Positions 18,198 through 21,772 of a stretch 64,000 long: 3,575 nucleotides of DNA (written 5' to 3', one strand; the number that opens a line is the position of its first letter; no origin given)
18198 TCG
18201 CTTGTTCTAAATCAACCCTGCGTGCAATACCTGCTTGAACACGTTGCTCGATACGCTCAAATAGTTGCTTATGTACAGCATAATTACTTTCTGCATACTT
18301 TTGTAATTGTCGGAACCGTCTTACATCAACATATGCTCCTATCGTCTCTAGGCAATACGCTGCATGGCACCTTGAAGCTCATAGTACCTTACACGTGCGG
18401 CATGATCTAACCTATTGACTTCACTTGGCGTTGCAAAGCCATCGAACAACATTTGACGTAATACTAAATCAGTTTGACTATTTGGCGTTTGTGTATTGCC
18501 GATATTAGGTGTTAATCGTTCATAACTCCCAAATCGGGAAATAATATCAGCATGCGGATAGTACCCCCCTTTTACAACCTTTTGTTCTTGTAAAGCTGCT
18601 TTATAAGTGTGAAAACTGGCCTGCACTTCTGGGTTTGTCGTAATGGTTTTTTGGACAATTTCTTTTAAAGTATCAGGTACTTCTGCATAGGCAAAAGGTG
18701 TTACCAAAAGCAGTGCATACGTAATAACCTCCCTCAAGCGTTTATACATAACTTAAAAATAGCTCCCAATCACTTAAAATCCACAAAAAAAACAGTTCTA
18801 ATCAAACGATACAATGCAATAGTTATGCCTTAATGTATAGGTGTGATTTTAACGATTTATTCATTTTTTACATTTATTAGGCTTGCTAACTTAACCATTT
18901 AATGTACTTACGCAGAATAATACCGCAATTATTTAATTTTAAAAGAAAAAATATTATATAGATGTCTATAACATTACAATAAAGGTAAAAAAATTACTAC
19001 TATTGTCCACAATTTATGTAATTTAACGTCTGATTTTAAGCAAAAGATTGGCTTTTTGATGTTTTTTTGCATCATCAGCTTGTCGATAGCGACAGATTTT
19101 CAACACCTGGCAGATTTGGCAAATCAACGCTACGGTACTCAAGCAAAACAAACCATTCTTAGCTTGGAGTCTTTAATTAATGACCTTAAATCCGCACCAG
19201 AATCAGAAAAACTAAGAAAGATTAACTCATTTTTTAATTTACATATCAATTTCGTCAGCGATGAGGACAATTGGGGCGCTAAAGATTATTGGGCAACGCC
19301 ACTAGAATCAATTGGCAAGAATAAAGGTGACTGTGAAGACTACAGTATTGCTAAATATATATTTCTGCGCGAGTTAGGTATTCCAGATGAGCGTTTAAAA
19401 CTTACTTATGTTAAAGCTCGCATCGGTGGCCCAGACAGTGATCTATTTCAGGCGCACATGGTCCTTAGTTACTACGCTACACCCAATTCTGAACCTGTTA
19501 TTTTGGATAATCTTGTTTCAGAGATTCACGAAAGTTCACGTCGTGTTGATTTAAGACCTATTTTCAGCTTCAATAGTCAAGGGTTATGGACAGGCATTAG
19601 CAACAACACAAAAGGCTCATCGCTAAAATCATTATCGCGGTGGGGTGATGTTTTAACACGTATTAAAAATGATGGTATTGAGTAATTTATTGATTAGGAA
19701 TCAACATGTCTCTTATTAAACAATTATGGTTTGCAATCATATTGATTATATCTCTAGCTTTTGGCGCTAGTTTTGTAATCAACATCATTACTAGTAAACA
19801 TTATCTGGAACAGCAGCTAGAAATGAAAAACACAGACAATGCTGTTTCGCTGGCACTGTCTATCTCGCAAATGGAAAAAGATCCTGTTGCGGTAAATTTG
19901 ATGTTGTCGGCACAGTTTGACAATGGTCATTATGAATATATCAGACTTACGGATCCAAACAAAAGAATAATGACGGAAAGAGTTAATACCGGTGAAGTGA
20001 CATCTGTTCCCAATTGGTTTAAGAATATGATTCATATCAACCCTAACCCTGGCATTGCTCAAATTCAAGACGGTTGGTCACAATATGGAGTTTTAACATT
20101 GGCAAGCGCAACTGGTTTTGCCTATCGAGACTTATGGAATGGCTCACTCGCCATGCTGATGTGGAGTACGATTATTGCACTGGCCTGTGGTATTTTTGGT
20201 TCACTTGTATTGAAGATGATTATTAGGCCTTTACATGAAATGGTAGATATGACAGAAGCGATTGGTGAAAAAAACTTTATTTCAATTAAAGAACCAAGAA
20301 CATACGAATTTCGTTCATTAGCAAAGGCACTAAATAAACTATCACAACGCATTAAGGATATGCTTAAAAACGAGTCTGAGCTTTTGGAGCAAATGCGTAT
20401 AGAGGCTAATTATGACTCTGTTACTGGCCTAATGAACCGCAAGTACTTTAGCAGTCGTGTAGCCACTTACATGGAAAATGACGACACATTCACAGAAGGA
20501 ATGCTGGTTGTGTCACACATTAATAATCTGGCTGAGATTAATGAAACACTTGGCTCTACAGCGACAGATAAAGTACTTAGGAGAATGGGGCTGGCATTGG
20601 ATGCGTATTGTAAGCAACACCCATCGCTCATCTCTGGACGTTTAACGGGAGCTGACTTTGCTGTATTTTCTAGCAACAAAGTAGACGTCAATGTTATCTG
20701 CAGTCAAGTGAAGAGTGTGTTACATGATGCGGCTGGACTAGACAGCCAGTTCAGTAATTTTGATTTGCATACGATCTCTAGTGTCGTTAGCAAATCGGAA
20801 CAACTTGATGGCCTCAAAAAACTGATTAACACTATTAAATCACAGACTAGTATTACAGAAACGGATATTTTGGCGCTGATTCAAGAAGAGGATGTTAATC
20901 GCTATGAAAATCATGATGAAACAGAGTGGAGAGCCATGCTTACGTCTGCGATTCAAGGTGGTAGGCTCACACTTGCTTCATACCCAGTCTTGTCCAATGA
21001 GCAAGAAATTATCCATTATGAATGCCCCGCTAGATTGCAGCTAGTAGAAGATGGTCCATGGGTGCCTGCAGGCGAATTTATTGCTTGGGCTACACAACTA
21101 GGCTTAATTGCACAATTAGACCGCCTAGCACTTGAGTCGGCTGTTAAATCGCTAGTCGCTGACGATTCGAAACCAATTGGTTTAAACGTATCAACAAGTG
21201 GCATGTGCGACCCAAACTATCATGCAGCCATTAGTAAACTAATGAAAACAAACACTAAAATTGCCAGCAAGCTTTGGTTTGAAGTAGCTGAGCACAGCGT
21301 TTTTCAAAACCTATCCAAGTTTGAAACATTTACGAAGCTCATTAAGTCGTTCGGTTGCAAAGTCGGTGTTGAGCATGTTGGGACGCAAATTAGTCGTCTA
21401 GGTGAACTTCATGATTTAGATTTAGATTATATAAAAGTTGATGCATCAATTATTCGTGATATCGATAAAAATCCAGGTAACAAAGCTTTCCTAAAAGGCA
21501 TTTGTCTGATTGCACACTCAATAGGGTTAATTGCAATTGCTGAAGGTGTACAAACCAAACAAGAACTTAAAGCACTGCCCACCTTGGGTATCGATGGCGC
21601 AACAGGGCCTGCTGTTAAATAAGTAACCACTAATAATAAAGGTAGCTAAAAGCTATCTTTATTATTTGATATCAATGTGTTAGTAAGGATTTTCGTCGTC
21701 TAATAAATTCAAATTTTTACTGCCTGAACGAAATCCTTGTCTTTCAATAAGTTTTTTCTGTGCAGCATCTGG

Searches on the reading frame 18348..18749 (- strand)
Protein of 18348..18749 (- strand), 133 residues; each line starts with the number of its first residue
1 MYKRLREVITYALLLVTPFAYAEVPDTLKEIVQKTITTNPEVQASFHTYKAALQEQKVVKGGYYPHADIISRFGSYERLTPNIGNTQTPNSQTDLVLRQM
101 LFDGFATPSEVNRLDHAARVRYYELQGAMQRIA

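Call 24: search_protein_families(library=pfam, proteins=[window:18348-18749:-], max_evalue=0.001)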
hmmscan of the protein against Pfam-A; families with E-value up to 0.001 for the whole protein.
window:18348-18749:- (133 aa): 1 family
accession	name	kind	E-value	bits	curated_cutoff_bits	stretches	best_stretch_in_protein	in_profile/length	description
PF02321.23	OEP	-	6.5e-07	29.8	22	1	28-132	1-105/187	Outer membrane efflux protein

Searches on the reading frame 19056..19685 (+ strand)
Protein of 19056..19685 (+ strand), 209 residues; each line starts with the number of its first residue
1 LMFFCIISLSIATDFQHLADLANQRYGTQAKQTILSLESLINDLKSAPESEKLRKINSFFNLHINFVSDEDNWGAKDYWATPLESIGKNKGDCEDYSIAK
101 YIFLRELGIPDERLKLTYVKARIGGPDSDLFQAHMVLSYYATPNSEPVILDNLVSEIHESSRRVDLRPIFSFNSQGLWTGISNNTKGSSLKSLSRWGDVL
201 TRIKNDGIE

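Call 24: search_protein_families(library=pfam, proteins=[window:19056-19685:+], max_evalue=0.001)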
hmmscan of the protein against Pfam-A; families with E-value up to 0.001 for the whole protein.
window:19056-19685:+ (209 aa): 2 families
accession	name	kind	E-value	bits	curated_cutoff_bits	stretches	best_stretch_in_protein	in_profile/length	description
PF06035.17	Peptidase_C93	-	2.8e-15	56.9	27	1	49-160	38-135/162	Bacterial transglutaminase-like cysteine proteinase BTLCP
PF01841.26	Transglut_core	-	1e-05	26.2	23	1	45-110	10-71/108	Transglutaminase-like superfamily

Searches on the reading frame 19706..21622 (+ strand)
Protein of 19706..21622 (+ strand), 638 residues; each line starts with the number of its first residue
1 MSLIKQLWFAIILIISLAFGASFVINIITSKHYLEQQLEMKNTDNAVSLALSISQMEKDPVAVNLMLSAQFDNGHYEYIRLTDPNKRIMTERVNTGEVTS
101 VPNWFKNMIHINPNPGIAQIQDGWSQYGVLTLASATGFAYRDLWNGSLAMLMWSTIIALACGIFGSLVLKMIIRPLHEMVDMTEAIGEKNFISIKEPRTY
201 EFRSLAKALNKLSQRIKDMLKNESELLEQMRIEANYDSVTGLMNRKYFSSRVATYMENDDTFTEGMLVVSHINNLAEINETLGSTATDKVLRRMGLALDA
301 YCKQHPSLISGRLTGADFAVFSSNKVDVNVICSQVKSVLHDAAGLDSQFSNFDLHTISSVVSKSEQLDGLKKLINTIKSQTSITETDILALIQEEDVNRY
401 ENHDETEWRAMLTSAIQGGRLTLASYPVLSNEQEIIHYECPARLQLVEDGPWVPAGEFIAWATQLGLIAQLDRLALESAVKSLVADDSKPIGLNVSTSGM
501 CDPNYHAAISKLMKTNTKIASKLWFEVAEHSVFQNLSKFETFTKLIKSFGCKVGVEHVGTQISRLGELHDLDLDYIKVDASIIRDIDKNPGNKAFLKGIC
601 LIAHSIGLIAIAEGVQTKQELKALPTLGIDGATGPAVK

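Call 24: search_protein_families(library=pfam, proteins=[window:19706-21622:+], max_evalue=0.001)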
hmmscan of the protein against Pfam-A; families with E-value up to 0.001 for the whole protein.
window:19706-21622:+ (638 aa): 4 families
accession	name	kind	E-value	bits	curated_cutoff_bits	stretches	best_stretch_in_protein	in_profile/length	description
PF00563.25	EAL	-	8.2e-45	153.4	31.3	1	410-635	2-231/236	EAL domain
PF16448.10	LapD_MoxY_N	-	6.4e-40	136.3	25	1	23-144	1-124/124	LapD/MoxY periplasmic domain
PF00990.26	GGDEF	-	1.4e-12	48.1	23.8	1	234-325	1-91/161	Diguanylate cyclase, GGDEF domain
PF00672.30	HAMP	-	7.5e-06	26.6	25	1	168-217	2-52/53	HAMP domain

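Call 26: find_encoding_contigs(protein=window:19706-21622:+, flank=10000, max_places=6)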
Protein window:19706-21622:+ (638 aa): no gene with exactly this product is on record in the collection.
